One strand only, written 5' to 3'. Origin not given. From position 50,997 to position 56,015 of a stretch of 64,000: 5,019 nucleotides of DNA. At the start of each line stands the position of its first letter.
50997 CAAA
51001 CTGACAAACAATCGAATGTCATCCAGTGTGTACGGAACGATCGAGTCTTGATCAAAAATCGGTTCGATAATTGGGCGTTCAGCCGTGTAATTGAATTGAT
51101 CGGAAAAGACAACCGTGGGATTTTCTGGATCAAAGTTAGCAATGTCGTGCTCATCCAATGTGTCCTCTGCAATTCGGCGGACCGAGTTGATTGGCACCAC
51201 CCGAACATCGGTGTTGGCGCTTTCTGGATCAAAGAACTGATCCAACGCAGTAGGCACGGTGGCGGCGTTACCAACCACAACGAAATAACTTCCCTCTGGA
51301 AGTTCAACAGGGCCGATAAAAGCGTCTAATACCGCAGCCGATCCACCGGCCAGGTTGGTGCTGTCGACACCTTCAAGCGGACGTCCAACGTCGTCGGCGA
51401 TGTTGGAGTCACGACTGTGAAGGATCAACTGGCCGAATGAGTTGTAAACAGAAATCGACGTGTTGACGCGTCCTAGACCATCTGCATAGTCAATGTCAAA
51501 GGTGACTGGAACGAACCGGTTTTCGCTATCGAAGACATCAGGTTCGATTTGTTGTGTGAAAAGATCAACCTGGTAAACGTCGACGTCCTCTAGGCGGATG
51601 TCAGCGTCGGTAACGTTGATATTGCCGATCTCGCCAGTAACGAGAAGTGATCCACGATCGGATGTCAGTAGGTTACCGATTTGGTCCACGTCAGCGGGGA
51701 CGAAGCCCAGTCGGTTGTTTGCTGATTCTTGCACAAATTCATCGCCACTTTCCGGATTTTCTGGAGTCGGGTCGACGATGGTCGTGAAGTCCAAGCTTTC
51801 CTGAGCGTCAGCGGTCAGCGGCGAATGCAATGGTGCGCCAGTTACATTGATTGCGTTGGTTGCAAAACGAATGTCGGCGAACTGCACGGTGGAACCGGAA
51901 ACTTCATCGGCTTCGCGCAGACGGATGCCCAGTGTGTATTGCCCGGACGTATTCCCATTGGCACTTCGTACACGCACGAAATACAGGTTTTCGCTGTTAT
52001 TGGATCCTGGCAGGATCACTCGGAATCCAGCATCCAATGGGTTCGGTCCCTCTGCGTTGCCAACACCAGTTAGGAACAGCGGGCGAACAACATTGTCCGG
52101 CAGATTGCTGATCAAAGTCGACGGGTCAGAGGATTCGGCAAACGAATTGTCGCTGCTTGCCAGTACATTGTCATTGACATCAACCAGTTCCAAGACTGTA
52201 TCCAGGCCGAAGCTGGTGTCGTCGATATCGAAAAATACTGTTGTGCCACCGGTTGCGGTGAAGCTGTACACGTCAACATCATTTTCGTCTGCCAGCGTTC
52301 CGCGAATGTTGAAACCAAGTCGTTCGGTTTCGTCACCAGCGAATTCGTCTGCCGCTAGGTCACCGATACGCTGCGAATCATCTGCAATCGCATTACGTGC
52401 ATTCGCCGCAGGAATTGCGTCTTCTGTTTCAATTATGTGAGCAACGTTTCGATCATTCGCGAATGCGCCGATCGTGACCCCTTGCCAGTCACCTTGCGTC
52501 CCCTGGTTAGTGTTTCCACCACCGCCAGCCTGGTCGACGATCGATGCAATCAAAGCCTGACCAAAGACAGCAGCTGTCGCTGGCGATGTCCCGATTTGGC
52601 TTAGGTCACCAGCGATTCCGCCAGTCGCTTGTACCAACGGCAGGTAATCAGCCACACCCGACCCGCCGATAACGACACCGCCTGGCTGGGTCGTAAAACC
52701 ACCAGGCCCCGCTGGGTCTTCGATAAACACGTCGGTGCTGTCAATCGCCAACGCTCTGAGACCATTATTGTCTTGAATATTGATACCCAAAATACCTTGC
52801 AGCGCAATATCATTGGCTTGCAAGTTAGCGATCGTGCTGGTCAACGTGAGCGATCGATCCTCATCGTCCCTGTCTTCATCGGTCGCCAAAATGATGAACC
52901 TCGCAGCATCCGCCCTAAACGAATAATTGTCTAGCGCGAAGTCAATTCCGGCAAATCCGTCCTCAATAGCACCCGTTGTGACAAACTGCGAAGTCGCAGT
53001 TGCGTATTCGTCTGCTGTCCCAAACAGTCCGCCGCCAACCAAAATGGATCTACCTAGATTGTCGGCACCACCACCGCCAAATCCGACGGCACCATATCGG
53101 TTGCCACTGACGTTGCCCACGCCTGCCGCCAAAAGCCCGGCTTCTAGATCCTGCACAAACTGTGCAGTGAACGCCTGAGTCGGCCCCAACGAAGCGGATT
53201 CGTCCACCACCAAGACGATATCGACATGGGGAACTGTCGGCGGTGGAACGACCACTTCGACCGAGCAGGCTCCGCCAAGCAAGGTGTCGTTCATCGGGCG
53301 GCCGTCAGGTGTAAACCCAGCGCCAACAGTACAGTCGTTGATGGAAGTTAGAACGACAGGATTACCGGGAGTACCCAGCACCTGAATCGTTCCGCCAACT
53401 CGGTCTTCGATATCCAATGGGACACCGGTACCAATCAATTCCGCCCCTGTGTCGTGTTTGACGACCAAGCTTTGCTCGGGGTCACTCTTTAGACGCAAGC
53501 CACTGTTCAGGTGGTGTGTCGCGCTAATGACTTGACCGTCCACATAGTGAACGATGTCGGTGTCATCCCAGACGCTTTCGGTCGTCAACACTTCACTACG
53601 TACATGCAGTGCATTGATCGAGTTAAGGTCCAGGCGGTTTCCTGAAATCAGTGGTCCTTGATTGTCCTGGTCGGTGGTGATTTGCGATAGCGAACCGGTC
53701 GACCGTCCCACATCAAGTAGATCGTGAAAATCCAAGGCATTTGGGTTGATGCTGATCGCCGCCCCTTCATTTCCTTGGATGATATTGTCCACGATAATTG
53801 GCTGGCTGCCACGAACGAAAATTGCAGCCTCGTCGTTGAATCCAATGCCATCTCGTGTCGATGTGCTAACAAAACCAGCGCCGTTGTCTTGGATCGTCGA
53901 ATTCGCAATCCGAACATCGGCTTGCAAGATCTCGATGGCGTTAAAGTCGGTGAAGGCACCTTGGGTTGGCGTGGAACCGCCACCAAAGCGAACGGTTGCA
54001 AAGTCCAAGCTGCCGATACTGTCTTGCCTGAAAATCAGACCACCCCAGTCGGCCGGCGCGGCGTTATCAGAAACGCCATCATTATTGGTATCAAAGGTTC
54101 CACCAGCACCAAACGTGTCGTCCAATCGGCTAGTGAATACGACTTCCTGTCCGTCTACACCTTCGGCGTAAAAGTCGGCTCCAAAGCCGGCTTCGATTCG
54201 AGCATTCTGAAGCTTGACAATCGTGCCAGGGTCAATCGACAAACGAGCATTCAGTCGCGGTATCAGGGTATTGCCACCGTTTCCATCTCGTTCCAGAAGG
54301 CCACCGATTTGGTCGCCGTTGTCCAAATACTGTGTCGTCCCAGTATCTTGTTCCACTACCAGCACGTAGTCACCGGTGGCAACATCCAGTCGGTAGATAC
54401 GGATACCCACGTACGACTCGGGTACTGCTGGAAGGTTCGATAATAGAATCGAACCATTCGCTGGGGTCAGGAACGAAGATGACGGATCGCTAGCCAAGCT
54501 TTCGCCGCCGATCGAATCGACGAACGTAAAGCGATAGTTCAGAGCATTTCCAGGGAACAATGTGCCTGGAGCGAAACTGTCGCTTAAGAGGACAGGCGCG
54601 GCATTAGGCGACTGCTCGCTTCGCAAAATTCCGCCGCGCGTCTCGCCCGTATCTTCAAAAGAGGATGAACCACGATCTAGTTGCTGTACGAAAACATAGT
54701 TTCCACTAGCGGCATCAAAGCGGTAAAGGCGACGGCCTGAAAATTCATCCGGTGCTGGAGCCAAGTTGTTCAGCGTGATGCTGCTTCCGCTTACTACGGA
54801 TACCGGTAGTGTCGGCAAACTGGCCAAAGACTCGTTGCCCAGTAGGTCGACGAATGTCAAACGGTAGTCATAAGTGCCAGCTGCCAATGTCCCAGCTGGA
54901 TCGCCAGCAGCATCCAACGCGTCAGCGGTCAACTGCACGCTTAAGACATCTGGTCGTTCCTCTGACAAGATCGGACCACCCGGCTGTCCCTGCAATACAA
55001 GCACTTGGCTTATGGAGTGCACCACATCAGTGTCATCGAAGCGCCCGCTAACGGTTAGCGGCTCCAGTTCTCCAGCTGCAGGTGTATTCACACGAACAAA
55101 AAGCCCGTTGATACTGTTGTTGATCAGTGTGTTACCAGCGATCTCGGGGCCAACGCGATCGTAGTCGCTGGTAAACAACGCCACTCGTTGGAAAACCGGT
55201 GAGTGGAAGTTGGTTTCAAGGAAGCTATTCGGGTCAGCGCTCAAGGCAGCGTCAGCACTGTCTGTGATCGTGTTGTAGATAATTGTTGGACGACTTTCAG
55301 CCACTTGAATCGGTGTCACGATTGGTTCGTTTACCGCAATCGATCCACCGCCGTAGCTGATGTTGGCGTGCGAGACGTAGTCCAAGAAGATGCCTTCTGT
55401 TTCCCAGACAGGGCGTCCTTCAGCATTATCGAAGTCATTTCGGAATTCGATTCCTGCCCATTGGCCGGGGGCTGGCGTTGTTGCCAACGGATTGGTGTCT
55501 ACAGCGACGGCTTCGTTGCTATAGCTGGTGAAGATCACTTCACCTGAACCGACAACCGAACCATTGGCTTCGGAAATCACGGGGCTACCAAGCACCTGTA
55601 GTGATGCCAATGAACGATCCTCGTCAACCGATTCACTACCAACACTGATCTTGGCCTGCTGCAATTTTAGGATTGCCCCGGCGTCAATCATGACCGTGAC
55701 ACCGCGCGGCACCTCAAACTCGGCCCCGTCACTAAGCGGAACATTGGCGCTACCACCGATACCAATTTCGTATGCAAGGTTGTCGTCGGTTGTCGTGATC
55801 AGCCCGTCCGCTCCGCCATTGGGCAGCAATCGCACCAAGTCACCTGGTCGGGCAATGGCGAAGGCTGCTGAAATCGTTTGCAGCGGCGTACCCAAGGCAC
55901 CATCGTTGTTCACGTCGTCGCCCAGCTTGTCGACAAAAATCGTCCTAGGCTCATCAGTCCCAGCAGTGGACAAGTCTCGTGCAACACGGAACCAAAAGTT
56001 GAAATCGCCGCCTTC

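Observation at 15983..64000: Tandem array of at least three giant paralogous surface proteins built on one scaffold with swappable loop slots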

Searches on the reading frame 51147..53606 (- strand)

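Call 69: search_protein_families(library=pfam, proteins=[window:51147-53606:-], max_evalue=0.05)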
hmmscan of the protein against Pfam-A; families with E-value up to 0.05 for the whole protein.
window:51147-53606:- (820 aa): 2 families
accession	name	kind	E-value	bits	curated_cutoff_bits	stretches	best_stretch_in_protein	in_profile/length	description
PF00092.34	VWA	-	0.0042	17.8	23.8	1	129-291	1-155/174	von Willebrand factor type A domain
PF04151.21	PPC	-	0.013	16.8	25.9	1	443-497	1-53/70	Bacterial pre-peptidase C-terminal domain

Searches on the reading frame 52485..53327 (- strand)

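Call 28: search_protein_families(library=pfam, proteins=[window:52485-53327:-], max_evalue=1)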
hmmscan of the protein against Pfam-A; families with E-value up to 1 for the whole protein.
window:52485-53327:- (281 aa): 1 family
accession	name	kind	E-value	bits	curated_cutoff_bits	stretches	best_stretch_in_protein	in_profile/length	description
PF00092.34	VWA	-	0.00035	21.3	23.8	1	36-198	1-155/174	von Willebrand factor type A domain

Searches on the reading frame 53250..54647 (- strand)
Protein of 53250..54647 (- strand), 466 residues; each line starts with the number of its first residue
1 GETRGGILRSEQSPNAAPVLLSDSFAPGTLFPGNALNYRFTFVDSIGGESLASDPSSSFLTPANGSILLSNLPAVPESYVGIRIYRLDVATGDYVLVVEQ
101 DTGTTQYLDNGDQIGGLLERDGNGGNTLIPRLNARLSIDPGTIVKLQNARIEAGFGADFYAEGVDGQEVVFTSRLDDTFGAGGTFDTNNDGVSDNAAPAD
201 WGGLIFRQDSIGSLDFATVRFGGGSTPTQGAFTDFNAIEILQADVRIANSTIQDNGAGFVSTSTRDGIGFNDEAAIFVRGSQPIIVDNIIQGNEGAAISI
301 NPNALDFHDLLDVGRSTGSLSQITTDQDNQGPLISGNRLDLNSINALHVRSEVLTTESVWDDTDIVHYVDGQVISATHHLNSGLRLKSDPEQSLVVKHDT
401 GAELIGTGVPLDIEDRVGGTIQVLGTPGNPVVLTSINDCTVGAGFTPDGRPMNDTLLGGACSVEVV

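Call 107: search_solved_structures(query=A6, max_evalue=1)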
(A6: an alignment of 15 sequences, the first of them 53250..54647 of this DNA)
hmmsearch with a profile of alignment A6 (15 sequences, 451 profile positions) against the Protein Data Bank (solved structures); distinct sequences matched with E-value up to 1: 1.
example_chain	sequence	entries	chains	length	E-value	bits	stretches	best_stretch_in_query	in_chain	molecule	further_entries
8jov_A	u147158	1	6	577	1.7e-05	27.3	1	23-115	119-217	Virion-associated phage protein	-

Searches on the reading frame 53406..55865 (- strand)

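Call 69: search_protein_families(library=pfam, proteins=[window:53406-55865:-], max_evalue=0.05)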
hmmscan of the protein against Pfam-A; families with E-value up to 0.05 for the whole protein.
window:53406-55865:- (820 aa): 1 family
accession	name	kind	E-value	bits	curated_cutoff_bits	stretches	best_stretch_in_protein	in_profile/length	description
PF13229.12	Beta_helix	-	8.3e-05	22.7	25.9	1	641-710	46-124/158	Right handed beta helix region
